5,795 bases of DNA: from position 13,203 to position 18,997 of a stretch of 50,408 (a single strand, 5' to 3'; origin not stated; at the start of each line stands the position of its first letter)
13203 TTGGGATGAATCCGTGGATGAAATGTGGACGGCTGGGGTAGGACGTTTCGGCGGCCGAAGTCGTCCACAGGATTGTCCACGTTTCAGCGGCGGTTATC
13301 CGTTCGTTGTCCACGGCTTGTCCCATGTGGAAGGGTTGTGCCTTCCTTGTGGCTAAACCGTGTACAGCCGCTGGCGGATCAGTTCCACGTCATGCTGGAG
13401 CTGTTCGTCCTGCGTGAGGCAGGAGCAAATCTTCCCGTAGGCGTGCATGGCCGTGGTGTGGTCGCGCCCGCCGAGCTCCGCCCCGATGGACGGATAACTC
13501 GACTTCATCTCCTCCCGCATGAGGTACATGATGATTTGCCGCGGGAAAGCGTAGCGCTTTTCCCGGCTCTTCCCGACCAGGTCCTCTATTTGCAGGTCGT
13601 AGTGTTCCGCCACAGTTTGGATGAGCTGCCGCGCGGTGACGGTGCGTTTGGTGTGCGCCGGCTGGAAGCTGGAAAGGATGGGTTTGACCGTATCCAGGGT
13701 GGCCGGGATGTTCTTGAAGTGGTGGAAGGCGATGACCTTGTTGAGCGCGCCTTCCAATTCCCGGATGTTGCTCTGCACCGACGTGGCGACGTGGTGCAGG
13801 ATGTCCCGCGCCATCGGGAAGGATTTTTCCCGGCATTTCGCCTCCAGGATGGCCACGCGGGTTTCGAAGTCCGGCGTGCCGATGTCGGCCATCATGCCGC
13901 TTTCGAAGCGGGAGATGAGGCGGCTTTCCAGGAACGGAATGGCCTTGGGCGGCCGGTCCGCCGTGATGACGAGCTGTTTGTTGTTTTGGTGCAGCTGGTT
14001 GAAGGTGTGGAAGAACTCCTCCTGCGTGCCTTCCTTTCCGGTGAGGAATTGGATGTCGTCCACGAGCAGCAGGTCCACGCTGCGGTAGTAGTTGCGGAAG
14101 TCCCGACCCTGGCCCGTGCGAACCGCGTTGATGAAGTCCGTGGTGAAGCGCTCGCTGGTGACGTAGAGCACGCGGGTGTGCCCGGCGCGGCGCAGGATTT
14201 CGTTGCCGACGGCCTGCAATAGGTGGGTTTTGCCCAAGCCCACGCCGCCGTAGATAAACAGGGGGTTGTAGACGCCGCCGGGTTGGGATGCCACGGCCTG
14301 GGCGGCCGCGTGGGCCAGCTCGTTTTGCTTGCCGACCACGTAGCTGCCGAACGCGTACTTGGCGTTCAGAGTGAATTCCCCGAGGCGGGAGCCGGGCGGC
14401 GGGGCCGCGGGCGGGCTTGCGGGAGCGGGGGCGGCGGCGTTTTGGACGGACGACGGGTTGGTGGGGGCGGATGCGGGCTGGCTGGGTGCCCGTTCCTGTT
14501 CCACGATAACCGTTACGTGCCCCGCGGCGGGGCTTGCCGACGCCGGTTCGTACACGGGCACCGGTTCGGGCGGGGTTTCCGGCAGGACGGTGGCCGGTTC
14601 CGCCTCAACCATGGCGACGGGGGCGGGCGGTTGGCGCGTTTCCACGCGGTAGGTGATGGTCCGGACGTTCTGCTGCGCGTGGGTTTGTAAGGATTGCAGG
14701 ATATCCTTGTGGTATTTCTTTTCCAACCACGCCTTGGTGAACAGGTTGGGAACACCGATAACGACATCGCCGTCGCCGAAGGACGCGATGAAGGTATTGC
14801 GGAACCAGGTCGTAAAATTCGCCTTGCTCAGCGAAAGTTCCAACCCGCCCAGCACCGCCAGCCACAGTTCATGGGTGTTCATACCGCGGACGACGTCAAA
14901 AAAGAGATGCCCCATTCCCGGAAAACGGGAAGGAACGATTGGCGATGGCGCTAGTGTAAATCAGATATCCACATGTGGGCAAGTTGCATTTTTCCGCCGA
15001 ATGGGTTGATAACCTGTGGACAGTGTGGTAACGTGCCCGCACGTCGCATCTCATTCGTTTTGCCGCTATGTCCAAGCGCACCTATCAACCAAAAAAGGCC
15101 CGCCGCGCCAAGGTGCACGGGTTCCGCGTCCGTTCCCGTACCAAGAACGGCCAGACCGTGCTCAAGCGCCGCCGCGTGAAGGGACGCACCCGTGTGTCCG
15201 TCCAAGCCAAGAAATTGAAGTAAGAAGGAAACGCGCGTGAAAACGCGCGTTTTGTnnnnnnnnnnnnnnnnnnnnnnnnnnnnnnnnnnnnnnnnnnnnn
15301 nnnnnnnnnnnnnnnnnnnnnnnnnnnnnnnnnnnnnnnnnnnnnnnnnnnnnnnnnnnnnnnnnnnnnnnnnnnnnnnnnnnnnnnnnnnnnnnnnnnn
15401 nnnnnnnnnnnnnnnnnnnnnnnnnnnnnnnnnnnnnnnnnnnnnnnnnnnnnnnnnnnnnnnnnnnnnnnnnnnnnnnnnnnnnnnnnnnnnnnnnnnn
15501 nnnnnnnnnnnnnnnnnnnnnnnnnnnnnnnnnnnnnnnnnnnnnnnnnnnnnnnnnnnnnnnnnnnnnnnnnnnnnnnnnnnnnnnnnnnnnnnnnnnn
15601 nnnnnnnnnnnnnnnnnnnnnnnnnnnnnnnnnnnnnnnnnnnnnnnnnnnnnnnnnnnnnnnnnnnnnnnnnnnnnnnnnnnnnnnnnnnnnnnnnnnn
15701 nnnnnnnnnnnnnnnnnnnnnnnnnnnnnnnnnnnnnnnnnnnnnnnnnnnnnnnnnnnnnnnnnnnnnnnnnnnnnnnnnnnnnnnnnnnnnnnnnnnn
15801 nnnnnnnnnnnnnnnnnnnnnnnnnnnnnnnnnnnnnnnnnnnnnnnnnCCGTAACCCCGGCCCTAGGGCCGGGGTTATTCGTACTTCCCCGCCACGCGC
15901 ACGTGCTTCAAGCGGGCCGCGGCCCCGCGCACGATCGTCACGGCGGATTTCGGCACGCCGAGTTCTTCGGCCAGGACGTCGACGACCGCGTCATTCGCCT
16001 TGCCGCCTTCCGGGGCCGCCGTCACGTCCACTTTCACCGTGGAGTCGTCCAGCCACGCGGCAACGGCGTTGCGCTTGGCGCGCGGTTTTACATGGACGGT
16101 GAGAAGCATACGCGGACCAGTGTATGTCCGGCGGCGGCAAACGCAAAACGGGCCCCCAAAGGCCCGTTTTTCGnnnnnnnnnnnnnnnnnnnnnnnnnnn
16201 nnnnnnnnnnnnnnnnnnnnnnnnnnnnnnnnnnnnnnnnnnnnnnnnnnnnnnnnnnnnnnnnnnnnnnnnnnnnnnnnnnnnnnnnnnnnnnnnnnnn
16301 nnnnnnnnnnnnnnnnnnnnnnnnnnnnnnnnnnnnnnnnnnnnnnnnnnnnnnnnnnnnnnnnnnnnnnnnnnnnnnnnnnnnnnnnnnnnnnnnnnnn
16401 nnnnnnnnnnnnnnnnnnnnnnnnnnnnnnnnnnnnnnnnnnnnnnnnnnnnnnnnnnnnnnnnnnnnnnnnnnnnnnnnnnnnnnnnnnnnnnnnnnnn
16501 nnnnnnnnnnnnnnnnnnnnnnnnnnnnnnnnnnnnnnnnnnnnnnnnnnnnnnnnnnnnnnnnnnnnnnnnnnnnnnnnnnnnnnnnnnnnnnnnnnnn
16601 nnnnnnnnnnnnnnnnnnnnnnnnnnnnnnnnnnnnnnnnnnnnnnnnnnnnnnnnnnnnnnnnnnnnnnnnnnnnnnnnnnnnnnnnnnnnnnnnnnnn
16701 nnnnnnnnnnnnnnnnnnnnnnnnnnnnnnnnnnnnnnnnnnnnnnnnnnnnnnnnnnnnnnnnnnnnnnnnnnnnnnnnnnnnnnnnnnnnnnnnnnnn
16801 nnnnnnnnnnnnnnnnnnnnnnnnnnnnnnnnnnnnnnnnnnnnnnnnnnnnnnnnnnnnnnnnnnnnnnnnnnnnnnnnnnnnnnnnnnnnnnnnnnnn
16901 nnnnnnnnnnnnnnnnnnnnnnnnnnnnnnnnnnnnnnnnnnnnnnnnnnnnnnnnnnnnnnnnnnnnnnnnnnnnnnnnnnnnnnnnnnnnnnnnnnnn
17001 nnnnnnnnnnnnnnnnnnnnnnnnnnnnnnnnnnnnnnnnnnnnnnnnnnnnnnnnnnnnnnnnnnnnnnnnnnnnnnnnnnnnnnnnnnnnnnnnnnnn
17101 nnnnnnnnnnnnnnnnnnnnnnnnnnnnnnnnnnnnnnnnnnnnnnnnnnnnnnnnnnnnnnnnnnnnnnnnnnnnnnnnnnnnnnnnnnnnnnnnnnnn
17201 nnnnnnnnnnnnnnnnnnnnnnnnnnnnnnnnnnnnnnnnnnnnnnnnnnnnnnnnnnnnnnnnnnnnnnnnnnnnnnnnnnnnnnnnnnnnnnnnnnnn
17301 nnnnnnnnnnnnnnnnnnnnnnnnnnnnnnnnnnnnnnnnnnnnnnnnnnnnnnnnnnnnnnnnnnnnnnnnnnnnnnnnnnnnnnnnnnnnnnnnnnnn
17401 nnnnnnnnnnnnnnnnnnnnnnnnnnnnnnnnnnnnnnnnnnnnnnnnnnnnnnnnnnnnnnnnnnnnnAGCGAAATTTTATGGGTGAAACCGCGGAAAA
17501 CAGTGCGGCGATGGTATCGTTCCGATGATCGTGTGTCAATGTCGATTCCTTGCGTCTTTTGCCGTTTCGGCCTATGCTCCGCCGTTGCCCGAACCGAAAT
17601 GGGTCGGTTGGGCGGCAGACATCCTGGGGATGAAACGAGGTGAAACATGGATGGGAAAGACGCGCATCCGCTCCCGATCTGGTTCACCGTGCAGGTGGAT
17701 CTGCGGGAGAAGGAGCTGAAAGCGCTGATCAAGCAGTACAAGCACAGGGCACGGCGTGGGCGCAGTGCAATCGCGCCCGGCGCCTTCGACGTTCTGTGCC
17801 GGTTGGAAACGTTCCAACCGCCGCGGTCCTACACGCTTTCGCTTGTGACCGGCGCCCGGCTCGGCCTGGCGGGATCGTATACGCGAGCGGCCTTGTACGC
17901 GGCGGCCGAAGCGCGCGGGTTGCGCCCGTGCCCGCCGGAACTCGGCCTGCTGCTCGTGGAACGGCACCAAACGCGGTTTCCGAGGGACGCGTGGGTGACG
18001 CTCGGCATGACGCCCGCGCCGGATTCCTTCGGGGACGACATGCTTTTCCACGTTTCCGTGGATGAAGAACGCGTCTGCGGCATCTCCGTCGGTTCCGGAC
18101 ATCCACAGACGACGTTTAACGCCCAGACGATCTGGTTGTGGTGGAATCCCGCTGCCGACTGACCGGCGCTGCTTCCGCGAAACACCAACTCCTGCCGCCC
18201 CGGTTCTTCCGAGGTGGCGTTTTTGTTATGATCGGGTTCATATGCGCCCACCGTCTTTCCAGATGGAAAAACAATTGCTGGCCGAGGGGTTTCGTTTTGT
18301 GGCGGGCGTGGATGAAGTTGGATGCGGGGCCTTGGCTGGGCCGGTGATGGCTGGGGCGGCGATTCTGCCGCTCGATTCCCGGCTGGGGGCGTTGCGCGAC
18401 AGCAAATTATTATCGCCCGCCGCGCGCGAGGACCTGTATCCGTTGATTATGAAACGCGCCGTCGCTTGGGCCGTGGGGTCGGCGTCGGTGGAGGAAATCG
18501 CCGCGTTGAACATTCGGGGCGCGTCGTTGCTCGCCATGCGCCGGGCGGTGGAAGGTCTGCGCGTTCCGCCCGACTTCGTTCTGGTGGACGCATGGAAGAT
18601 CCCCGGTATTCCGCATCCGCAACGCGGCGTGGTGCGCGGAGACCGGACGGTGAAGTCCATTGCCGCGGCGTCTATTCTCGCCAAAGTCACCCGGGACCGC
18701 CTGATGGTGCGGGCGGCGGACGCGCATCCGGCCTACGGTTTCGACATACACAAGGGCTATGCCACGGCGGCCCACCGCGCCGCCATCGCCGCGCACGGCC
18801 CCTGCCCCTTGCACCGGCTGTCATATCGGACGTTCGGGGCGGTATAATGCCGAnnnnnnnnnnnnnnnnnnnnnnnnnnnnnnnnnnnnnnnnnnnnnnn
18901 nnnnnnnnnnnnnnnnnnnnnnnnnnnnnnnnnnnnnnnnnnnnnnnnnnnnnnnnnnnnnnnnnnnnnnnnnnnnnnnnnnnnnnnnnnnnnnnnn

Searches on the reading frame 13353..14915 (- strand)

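Call 26: search_protein_families(library=pfam, proteins=[window:13353-14915:-])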
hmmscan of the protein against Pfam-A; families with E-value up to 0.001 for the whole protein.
window:13353-14915:- (520 aa): 8 families
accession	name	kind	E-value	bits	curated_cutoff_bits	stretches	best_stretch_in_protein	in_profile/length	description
PF00308.24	Bac_DnaA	-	3.7e-68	229.2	23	1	183-343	1-161/162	Bacterial DnaA ATPAse domain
PF08299.17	Bac_DnaA_C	-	6.7e-26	90.6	31.5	1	430-496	3-69/69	Bacterial dnaA protein helix-turn-helix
PF11638.13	DnaA_N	-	1.1e-13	51.1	24.6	1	16-77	2-64/65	DnaA N-terminal domain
PF01695.23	IstB_IS21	-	3e-07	30.6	24.1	1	220-322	96-195/238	IstB-like ATP binding protein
PF13191.12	AAA_16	-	0.00014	22.8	32.6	1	193-320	2-139/167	AAA ATPase domain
PF13401.12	AAA_22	-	0.00027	21.7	27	0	219-307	8-77/130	AAA domain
PF01637.24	ATPase_2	-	0.00047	20.5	33.2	1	214-326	18-123/225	ATPase domain predominantly from Archaea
PF00004.35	AAA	-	0.00051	20.9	21.2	0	220-337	2-127/131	ATPase family associated with various cellular activities (AAA)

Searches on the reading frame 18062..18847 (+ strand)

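Call 26: search_protein_families(library=pfam, proteins=[window:18062-18847:+])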
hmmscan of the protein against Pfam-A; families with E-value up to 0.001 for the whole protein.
window:18062-18847:+ (261 aa): 1 family
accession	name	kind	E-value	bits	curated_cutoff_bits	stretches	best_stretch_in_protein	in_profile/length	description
PF01351.25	RNase_HII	-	1.5e-35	123.3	25.8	1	81-257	1-198/199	Ribonuclease HII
